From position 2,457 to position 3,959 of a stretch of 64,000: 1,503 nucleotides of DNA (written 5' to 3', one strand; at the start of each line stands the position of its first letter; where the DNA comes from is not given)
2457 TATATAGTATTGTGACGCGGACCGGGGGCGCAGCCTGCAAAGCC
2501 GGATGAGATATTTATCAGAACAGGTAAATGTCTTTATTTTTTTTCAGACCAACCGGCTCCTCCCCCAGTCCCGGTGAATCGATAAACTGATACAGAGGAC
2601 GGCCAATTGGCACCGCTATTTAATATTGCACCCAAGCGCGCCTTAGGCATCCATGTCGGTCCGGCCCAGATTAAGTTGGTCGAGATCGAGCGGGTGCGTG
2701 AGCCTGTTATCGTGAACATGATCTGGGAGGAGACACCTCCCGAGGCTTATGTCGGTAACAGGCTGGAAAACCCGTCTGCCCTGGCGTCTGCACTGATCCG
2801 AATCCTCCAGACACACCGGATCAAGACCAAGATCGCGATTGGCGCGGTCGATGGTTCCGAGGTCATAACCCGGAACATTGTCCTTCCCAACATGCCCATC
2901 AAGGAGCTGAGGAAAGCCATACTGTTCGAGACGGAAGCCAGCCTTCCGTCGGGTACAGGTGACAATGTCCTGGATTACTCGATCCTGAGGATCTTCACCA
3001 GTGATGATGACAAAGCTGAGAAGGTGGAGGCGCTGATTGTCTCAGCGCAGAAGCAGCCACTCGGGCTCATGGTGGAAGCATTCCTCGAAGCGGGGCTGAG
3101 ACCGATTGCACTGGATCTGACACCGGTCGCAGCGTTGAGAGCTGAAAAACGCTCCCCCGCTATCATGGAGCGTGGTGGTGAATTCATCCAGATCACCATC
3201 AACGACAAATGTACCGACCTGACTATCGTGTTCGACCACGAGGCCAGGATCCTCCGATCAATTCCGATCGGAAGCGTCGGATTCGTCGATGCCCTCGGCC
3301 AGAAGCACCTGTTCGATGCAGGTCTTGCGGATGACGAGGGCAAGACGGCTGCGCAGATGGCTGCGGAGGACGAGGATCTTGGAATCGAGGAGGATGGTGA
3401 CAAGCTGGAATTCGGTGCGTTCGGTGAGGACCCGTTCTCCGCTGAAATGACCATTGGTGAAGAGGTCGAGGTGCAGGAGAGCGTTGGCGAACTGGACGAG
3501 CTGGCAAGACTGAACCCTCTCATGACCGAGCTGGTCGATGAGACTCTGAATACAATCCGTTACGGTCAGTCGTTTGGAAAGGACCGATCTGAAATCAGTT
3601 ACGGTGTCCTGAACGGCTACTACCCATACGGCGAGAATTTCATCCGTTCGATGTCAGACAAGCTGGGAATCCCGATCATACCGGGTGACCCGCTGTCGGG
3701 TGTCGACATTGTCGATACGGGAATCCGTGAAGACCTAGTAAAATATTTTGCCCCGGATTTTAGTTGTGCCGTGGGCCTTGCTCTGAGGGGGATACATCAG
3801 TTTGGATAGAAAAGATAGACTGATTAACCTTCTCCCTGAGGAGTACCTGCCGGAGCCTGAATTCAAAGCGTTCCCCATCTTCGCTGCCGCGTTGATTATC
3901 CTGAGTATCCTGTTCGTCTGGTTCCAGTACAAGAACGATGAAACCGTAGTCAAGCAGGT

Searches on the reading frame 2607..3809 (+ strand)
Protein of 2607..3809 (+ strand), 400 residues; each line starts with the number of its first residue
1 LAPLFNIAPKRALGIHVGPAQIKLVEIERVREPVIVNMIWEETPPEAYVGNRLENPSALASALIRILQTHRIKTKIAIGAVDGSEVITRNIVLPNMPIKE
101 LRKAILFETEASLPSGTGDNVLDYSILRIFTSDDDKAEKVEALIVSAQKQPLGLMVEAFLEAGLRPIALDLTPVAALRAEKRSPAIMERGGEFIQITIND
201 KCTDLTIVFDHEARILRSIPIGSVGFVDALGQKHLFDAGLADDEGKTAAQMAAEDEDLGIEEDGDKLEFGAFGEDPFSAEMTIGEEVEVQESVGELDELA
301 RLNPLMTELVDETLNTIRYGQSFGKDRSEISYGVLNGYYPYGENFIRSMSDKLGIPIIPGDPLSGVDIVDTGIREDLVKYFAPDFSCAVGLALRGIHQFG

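Call 66: search_protein_families(library=pfam, proteins=[window:2607-3809:+], max_evalue=0.001)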
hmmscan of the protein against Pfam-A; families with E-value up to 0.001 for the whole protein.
window:2607-3809:+ (400 aa): 1 family
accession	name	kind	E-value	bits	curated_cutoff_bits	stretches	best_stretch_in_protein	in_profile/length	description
PF11104.14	PilM_2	-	4.7e-18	65.7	27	1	14-212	1-201/340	Type IV pilus assembly protein PilM;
